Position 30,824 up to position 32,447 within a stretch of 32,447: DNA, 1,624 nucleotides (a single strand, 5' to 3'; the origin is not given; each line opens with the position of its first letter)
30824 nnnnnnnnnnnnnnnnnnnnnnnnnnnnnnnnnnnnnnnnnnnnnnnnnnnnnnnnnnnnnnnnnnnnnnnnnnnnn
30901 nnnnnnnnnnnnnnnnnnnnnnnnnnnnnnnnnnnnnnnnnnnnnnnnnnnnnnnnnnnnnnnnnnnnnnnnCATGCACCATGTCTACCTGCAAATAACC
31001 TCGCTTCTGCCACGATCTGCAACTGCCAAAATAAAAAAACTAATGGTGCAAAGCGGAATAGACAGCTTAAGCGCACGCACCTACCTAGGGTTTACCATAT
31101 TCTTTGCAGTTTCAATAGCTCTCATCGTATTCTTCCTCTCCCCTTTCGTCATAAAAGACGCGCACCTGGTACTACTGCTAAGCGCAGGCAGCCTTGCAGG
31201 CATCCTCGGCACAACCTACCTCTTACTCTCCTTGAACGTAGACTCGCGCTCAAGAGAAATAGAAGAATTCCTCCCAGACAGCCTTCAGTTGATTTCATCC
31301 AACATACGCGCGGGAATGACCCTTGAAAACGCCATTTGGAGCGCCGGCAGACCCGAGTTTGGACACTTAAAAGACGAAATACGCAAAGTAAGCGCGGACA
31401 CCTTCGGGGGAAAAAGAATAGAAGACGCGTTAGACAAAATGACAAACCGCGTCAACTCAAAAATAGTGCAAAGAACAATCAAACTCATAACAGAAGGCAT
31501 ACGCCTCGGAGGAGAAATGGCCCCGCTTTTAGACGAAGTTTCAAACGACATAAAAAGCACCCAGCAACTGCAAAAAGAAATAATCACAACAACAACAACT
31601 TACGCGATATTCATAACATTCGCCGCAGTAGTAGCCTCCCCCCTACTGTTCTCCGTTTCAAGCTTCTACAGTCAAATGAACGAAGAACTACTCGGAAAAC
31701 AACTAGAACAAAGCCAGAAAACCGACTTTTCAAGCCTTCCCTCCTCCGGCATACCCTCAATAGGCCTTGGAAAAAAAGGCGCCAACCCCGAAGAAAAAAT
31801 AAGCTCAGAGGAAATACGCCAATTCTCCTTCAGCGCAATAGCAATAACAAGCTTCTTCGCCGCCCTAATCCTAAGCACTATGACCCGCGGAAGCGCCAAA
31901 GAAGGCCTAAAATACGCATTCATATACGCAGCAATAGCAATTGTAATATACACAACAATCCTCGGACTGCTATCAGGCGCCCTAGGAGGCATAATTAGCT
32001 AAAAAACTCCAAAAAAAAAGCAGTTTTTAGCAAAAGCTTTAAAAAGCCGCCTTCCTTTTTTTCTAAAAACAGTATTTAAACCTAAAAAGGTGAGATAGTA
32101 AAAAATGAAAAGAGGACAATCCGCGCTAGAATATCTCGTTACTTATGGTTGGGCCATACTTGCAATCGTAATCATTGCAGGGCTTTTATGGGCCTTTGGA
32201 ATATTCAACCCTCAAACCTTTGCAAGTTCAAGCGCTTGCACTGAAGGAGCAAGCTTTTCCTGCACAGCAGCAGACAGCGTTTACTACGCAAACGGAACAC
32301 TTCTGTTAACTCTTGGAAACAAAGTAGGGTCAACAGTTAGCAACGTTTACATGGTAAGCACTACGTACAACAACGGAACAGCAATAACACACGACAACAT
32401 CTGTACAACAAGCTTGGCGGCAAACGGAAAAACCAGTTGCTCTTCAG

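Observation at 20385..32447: Tad/Epd-like archaeal type IV filament locus with six prepilin-like genes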

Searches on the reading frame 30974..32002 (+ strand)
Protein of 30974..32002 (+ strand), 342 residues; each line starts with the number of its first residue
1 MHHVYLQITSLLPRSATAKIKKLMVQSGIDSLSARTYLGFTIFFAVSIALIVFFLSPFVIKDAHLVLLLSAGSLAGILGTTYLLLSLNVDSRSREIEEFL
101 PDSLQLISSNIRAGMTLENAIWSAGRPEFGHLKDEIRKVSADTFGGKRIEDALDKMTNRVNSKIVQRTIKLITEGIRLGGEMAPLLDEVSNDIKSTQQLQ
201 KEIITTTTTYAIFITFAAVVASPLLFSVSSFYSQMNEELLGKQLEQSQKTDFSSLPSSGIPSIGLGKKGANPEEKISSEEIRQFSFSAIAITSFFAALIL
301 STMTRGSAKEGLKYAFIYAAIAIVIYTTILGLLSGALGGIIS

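Call 4: search_protein_families(library=pfam, max_evalue=0.01, proteins=[window:30974-32002:+])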
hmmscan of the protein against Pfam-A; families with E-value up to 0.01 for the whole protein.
window:30974-32002:+ (342 aa): 1 family
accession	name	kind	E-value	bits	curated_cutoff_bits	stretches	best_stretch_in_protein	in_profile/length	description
PF00482.28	T2SSF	-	9.9e-13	48.6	25.2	1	104-227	2-122/125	Type II secretion system (T2SS), protein F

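Call 16: search_protein_families(library=ncbifam, max_evalue=0.01, proteins=[window:30974-32002:+])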
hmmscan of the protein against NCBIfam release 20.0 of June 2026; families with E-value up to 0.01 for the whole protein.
window:30974-32002:+ (342 aa): 5 families
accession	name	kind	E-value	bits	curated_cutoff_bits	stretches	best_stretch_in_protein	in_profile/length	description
NF004705.1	PRK06041.1-3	equivalog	4.4e-09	35.8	400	1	34-333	189-458/465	archaellar assembly protein ArlJ/FlaJ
NF046075.1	UpsF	equivalog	2.3e-06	26.7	400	1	77-305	290-466/484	membrane pilin protein UpsF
NF004703.2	PRK06041.1-1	equivalog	0.00036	19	570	1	48-329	243-508/525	archaellar assembly protein ArlJ/FlaJ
TIGR02120.1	GspF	equivalog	0.0013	18.1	424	1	107-225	72-186/401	type II secretion system inner membrane protein GspF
NF052607.1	T4PiliAsmPilCThrm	equivalog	0.0025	17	700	1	108-239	76-203/406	type IV pilus assembly protein PilC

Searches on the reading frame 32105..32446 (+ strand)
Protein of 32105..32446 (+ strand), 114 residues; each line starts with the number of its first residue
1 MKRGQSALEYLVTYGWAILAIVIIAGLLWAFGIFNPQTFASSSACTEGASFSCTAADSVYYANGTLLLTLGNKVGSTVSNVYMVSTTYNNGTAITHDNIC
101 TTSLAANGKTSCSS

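Call 16: search_protein_families(library=ncbifam, max_evalue=0.01, proteins=[window:32105-32446:+])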
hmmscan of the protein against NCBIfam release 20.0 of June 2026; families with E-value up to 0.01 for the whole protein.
window:32105-32446:+ (114 aa): 0 families

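Call 33: search_protein_families(library=pfam, max_evalue=10, proteins=[window:32105-32446:+])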
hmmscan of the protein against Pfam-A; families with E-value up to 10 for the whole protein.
window:32105-32446:+ (114 aa): 1 family
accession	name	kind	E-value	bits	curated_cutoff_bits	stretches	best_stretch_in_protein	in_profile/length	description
PF04021.17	Class_IIIsignal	-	4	8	23.7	0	2-12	1-11/27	Class III signal peptide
